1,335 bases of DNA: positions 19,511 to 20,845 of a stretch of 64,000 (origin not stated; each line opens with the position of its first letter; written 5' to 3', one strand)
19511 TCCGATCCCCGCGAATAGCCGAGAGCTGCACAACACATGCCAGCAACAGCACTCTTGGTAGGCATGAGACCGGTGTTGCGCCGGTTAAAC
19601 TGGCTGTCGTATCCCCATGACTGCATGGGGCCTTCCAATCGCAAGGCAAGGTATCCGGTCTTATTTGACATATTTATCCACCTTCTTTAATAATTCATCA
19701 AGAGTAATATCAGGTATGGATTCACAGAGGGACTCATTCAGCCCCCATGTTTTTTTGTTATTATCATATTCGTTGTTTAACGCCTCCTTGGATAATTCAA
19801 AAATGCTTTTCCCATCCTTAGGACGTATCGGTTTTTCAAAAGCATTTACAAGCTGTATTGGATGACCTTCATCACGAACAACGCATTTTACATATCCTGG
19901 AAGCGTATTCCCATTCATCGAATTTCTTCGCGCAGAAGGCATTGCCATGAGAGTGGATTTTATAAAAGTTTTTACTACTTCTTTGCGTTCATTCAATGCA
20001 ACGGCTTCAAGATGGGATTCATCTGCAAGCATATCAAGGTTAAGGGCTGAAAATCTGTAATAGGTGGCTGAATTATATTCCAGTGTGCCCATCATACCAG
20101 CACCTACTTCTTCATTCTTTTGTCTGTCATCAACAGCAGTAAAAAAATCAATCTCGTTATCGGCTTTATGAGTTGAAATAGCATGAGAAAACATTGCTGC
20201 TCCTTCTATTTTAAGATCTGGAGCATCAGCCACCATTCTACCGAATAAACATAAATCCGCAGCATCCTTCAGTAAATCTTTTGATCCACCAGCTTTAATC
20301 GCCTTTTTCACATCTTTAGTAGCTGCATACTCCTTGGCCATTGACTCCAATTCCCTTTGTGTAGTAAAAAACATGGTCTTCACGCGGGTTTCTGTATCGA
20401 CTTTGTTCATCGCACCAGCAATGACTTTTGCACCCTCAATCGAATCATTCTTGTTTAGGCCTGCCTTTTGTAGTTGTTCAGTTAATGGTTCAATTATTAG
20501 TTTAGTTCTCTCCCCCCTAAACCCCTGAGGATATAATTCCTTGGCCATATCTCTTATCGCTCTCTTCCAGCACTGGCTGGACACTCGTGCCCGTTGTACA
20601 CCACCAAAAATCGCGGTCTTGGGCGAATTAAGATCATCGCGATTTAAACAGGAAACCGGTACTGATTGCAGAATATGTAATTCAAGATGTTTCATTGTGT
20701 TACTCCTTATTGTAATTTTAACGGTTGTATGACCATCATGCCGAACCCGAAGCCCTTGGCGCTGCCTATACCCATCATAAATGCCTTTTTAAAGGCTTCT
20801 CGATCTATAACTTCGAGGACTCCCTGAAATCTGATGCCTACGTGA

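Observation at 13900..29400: Complete type I-E CRISPR-Cas system on a low-GC island in a high-GC chromosome, with non-canonical gene order (cas6e ahead of cas7e-cas5e)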

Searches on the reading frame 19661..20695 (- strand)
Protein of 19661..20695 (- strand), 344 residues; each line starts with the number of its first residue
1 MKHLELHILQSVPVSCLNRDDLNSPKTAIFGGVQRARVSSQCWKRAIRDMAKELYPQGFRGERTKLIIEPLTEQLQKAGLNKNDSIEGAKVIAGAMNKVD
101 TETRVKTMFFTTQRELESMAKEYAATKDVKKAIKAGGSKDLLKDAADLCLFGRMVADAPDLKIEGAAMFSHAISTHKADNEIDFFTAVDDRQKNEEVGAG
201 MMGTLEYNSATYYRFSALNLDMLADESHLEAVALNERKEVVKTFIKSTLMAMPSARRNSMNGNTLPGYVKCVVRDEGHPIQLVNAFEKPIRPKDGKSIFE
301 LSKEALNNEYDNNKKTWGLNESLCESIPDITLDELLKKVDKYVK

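Call 7: search_protein_families(library=ncbifam, proteins=[window:19661-20695:-])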
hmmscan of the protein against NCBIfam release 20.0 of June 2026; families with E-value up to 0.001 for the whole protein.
window:19661-20695:- (344 aa): 1 family
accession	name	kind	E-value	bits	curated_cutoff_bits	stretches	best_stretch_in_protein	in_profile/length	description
TIGR01869.1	casC_Cse4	exception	1.1e-77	262.2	178.05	1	3-316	2-324/325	type I-E CRISPR-associated protein Cas7/Cse4/CasC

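Call 13: find_encoding_contigs(protein=window:19661-20695:-, flank=10000, max_places=6)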
Protein window:19661-20695:- (344 aa): 1 contig read that carries it; 1 place shown.
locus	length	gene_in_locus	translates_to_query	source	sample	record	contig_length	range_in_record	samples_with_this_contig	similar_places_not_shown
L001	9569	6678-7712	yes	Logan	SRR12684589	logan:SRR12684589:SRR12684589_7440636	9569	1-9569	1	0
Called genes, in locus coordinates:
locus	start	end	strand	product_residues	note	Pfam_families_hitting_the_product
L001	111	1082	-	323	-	PF08279:HTH_11, PF13280:WYL, PF25583:WCX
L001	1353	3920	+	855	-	PF18019:Cas3_HD, PF00270:DEAD (faint), PF00271:Helicase_C, PF22590:Cas3-like_C_2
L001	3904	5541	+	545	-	PF09481:CRISPR_Cse1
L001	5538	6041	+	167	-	PF09485:CRISPR_Cse2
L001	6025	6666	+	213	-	PF08798:CRISPR_assoc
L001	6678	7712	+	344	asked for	PF09344:Cas_CT1975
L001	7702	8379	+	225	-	PF09704:Cas_Cas5d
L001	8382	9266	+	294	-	PF01867:Cas_Cas1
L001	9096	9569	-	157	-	?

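Call 14: find_homologous_proteins(query=window:19661-20695:-, max_evalue=1e-10)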
Query window:19661-20695:- (344 aa): 7995 proteins with E <= 1e-10 among 8000 candidates; the best 120 are listed.
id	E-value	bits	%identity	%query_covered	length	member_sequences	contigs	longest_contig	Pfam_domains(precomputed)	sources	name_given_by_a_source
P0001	4.1e-199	679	100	89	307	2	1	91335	PF09344.16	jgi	jgi:CRISPR system Cascade subunit CasC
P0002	7.7e-166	569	74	100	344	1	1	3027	PF09344.16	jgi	jgi:CRISPR system Cascade subunit CasC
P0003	1.3e-141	490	68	100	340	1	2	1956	PF09344.16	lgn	-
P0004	5.8e-139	481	65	100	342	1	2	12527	PF09344.16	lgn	-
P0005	1.4e-138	480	65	100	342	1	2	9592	PF09344.16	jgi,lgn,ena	jgi:CRISPR system Cascade subunit CasC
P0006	2.6e-138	479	65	100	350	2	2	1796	PF09344.16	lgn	-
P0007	1.4e-134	467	66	100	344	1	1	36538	PF09344.16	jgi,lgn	-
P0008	5.0e-134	465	64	100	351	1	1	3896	PF09344.16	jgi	jgi:CRISPR system Cascade subunit CasC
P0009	3.8e-131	455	61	100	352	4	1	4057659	PF09344.16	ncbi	ncbi:type I-E CRISPR-associated protein Cas7/Cse4/CasC [Methylocaldum sp. MU1018]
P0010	9.3e-131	454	61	100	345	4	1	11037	PF09344.16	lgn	-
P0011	1.9e-130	453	61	100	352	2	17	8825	PF09344.16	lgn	-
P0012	1.7e-129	450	59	100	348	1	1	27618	PF09344.16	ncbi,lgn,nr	ncbi:MAG: type I-E CRISPR-associated protein Cas7/Cse4/CasC [Brevinematales bacterium]|nr:type I-E C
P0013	3.6e-129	449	61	100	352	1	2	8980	PF09344.16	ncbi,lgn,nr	ncbi:MAG: type I-E CRISPR-associated protein Cas7/Cse4/CasC [Acidobacteriales bacterium]|nr:type I-E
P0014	7.0e-129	448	61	100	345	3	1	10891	PF09344.16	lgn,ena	-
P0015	8.5e-129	448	60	100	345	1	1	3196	PF09344.16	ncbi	-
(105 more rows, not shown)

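Call 16: find_related_loci(query=A1, collection=genome_contigs, flank=10000)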
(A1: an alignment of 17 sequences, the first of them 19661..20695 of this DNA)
Query A1 (344 aa) in genome_contigs; peptide patterns used: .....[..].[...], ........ (x = any residue, [..] = any of these).
211 stretches matched a pattern; 130 encode a relative of the query (tblastn E <= 1e-3); the best 80 are kept; 80 distinct loci.
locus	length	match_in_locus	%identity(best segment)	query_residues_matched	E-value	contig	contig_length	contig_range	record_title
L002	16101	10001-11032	61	1-343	5e-140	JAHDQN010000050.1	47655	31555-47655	MAG: Deltaproteobacteria bacterium isolate SM3-B3m k141_11696, whole genome shotgun sequence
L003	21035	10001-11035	61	1-343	7e-138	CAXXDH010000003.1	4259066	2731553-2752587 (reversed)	MAG: Desulfovibrionaceae bacterium isolate 908e55cc-3562-4718-80e3-675b26bf5ef5 genome assembly, contig: contig_3, whole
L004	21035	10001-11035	60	1-343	7e-137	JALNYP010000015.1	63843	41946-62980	MAG: Syntrophobacterales bacterium isolate SO_2017_GW1 bin 185 NODE_2523_length_63843_cov_1.504787_OW334_2017, whole gen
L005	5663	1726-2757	59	1-343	1e-137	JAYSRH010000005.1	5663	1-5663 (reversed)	MAG: Fibrobacteria bacterium isolate GFS_11904 GFS_11904_4, whole genome shotgun sequence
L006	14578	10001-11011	61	1-336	8e-137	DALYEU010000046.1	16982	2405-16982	MAG TPA_asm: bacterium isolate CTOTU14262 NODE_672_length_16982_cov_6.901814, whole genome shotgun sequence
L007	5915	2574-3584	61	1-336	6e-137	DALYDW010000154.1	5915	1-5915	MAG TPA_asm: bacterium isolate CTOTU14239 NODE_3772_length_5915_cov_3.827645, whole genome shotgun sequence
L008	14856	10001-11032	60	1-343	1e-136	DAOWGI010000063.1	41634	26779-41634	MAG TPA_asm: candidate division FCPU426 bacterium isolate CSMAG_1987 CSMAG_1987_k141_4875789_length_41634_cov_17.5239, w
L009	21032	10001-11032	59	1-343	2e-136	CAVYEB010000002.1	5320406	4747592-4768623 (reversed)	MAG: uncultured delta proteobacterium isolate MFD04492.bin.1.18 genome assembly, contig: contig_19176, whole genome shot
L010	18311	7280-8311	59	1-343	4e-136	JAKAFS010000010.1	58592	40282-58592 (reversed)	MAG: Deltaproteobacteria bacterium isolate WY2.bin112 NODE_674_length_58592_cov_1.671410, whole genome shotgun sequence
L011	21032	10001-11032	59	1-343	3e-136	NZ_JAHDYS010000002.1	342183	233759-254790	Pelotalea chapellei strain DSM 13688 NODE_2_length_342183_cov_229.924079, whole genome shotgun sequence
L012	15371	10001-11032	60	1-343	1e-135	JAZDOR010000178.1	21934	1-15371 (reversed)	MAG: bacterium isolate MEGAHIT-group-0.789 k141_10230126, whole genome shotgun sequence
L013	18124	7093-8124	59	1-343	1e-135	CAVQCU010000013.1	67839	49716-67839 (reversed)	MAG: uncultured delta proteobacterium isolate MFD02138.bin.2.50 genome assembly, contig: contig_103279, whole genome sho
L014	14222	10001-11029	60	1-342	3e-135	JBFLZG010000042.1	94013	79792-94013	MAG: bacterium isolate MAG105 MAG105_42, whole genome shotgun sequence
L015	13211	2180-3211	59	1-343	5e-135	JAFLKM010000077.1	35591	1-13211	MAG: Desulfobulbaceae bacterium isolate LaCa_MAG_5 c_000000001941, whole genome shotgun sequence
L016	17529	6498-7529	59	1-343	9e-135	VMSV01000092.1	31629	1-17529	MAG: Desulfobacteraceae bacterium isolate S2_4 k141_273767, whole genome shotgun sequence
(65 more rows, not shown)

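Call 31: search_protein_families(library=padloc, proteins=[window:19661-20695:-])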
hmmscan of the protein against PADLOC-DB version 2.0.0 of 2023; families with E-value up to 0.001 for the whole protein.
window:19661-20695:- (344 aa): 8 families
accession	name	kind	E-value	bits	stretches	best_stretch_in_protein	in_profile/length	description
PDLC01620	Cas7e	-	2e-98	328.2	1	4-322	1-310/335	CAS-I-E; effector_G7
PDLC00959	Cas7e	-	2.8e-78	262.2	1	3-316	2-324/325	"CRISPR-associated protein Cas7/Cse4/CasC, subtype I-E/ECOLI"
PDLC01259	Cas7e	-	1.4e-75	253.3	1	3-316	2-308/309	CAS-I-E; effector_G7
PDLC01263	Cas7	-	2.4e-07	28.7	1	75-272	20-196/205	CAS-I; effector_G7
PDLC01300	Cas7b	-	1e-06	26.4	1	124-321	53-244/266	CAS-I-B; effector_G7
PDLC01614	Cas7b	-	8.7e-06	23.8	1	16-260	15-202/247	"CAS-I-B,CAS-I-C; effector_G7"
PDLC01610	Cas7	-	5.2e-05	20.7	1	108-250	57-195/241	CAS-I; effector_G7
PDLC00961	Cas7b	-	0.00091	16.5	0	150-231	84-172/321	"CRISPR-associated protein Cas7/Cst2/DevR, subtype I-B/TNEAP"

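Call 50: find_encoding_contigs(protein=P0001, flank=10000, max_places=3)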
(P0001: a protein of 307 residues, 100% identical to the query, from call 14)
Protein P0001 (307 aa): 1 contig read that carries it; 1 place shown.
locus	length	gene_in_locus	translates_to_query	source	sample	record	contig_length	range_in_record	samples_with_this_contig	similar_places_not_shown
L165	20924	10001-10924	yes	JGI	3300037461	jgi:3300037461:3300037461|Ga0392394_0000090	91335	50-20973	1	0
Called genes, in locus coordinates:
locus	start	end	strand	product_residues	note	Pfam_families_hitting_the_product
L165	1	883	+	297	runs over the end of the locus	PF07695:7TMR-DISM_7TM, PF00211:Guanylate_cyc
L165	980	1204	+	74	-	-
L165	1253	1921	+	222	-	-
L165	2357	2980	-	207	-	-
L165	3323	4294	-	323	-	PF08279:HTH_11, PF13280:WYL, PF25583:WCX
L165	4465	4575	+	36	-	-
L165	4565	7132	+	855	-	PF18019:Cas3_HD, PF00270:DEAD (faint), PF00271:Helicase_C, PF22590:Cas3-like_C_2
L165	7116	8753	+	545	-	PF09481:CRISPR_Cse1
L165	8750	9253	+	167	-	PF09485:CRISPR_Cse2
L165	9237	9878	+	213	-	PF08798:CRISPR_assoc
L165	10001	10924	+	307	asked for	PF09344:Cas_CT1975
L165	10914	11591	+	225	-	PF09704:Cas_Cas5d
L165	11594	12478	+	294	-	PF01867:Cas_Cas1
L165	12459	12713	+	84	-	PF09707:Cas_Cas2CT1978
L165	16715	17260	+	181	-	-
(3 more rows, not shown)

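Call 58: search_dna_similar(query=window:19661-20695:-, collection=plasmids, mode=protein, max_rows=15)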
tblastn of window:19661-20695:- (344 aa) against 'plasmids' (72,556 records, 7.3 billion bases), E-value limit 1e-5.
Records with a match: 236; places in all: 248; records where one place covers at least 80% of the query: 222.
Best place of each record, by identity: <60% 236.
By first word of the organism name: Streptomyces 126; Thermus 21; Acetobacter 11; Kitasatospora 5; Deinococcus 5; Bifidobacterium 5; Roseomonas 5; Escherichia 4; Variovorax 4; Rhodococcus 3; and 35 more.
By predicted mobility (MOB-suite, as given by PLSDB): non-mobilizable 173; mobilizable 52; conjugative 11.
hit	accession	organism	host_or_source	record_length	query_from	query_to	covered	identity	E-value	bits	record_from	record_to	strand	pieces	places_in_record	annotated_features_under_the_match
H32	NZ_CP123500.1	Arsenophonus sp. aPb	Lysandra bellargus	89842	4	344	99%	38.6%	1e-52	194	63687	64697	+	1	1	cas7e: type I-E CRISPR-associated protein Cas7/Cse4/CasC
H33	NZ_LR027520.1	Thermus thermophilus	-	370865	1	344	100%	36.4%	2e-55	202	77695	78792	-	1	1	cas7e: type I-E CRISPR-associated protein Cas7/Cse4/CasC | casB: type I-E CRISPR-associated protein Cse2/CasB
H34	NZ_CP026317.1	Vibrio campbellii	culture,Bay of Bengal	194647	4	318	92%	39.4%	1e-52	194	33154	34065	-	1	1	cas7e: type I-E CRISPR-associated protein Cas7/Cse4/CasC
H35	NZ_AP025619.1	Thermus thermophilus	-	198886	1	331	96%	37.3%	3e-53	196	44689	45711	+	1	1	cas7e: type I-E CRISPR-associated protein Cas7/Cse4/CasC | casB: type I-E CRISPR-associated protein Cse2/CasB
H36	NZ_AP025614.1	Thermus thermophilus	-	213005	1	331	96%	37.3%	3e-53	196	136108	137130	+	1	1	cas7e: type I-E CRISPR-associated protein Cas7/Cse4/CasC | casB: type I-E CRISPR-associated protein Cse2/CasB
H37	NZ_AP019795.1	Thermus thermophilus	-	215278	1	331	96%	36.9%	5e-54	197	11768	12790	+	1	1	cas7e: type I-E CRISPR-associated protein Cas7/Cse4/CasC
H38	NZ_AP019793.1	Thermus thermophilus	-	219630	1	331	96%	36.9%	5e-54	197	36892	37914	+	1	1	cas7e: type I-E CRISPR-associated protein Cas7/Cse4/CasC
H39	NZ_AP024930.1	Thermus thermophilus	-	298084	1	331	96%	36.9%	5e-54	197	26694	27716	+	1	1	cas7e: type I-E CRISPR-associated protein Cas7/Cse4/CasC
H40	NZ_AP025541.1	Thermus thermophilus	-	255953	1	331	96%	36.9%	7e-54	197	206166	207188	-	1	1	cas7e: type I-E CRISPR-associated protein Cas7/Cse4/CasC | casB: type I-E CRISPR-associated protein Cse2/CasB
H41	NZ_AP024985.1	Thermus thermophilus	-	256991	1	331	96%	36.9%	7e-54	197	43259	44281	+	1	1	cas7e: type I-E CRISPR-associated protein Cas7/Cse4/CasC | casB: type I-E CRISPR-associated protein Cse2/CasB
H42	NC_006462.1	Thermus thermophilus HB8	-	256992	1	331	96%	36.9%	7e-54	197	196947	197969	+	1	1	cas7e: type I-E CRISPR-associated protein Cas7/Cse4/CasC | casB: type I-E CRISPR-associated protein Cse2/CasB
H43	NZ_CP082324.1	Thermus thermophilus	cell culture,cheese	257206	1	331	96%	36.9%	7e-54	197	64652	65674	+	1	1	cas7e: type I-E CRISPR-associated protein Cas7/Cse4/CasC | casB: type I-E CRISPR-associated protein Cse2/CasB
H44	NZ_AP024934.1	Thermus thermophilus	-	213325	1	331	96%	36.9%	8e-54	197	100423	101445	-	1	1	cas7e: type I-E CRISPR-associated protein Cas7/Cse4/CasC | casB: type I-E CRISPR-associated protein Cse2/CasB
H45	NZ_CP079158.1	Klebsiella pneumoniae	Homo sapiens,Endotracheal aspirate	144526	4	318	92%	38.7%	4e-52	192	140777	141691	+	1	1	cas7e: type I-E CRISPR-associated protein Cas7/Cse4/CasC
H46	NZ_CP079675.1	Klebsiella pneumoniae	Homo sapiens,Endotracheal aspirate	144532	4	318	92%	38.7%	4e-52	192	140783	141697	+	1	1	cas7e: type I-E CRISPR-associated protein Cas7/Cse4/CasC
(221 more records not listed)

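Call 59: get_annotated_region(hit=H34, flank=7000)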
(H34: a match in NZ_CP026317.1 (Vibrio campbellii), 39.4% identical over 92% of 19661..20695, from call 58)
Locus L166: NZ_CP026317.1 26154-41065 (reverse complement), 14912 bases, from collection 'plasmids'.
description: Vibrio campbellii strain BoB-90 plasmid unnamed 1, complete sequence
organism: Vibrio campbellii (NCBI taxid 680)
taxonomy: Bacteria; Pseudomonadota; Gammaproteobacteria; Vibrionales; Vibrionaceae; Vibrio; Vibrio campbellii
host: -; source: culture,Bay of Bengal; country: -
typing (MOB-suite, as given by PLSDB): non-mobilizable
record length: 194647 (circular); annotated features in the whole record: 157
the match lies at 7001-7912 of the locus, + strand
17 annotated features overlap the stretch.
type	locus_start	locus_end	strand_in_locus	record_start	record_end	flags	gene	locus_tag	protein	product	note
CDS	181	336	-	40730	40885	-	-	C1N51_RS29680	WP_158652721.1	hypothetical protein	-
CDS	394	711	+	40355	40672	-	-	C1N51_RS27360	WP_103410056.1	hypothetical protein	-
CDS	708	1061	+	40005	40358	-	tnpB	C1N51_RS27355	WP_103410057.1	IS66 family insertion sequence element accessory protein TnpB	-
CDS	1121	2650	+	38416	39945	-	-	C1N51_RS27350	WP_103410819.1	IS66 family transposase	-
CDS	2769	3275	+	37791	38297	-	-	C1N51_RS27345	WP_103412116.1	hypothetical protein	-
CDS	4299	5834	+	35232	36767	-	casA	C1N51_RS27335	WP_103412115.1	type I-E CRISPR-associated protein Cse1/CasA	GO:0043571 - maintenance of CRISPR repeat elements [Evidence IEA]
CDS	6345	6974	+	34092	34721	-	cas6e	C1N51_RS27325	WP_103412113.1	type I-E CRISPR-associated protein Cas6/Cse3/CasE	GO:0043571 - maintenance of CRISPR repeat elements [Evidence IEA]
CDS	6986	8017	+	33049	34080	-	cas7e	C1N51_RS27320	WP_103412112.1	type I-E CRISPR-associated protein Cas7/Cse4/CasC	GO:0043571 - maintenance of CRISPR repeat elements [Evidence IEA]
CDS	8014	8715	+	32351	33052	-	cas5e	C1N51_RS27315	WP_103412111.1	type I-E CRISPR-associated protein Cas5/CasD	GO:0043571 - maintenance of CRISPR repeat elements [Evidence IEA]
CDS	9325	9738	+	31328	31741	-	-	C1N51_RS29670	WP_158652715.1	hypothetical protein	-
CDS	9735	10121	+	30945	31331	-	-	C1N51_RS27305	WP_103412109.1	hypothetical protein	-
CDS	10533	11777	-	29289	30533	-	-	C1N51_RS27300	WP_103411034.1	IS91 family transposase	-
CDS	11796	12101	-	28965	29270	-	-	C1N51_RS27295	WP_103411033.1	hypothetical protein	-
CDS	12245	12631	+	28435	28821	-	-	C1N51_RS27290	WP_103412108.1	hypothetical protein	-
CDS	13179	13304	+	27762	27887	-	-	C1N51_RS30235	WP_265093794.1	hypothetical protein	-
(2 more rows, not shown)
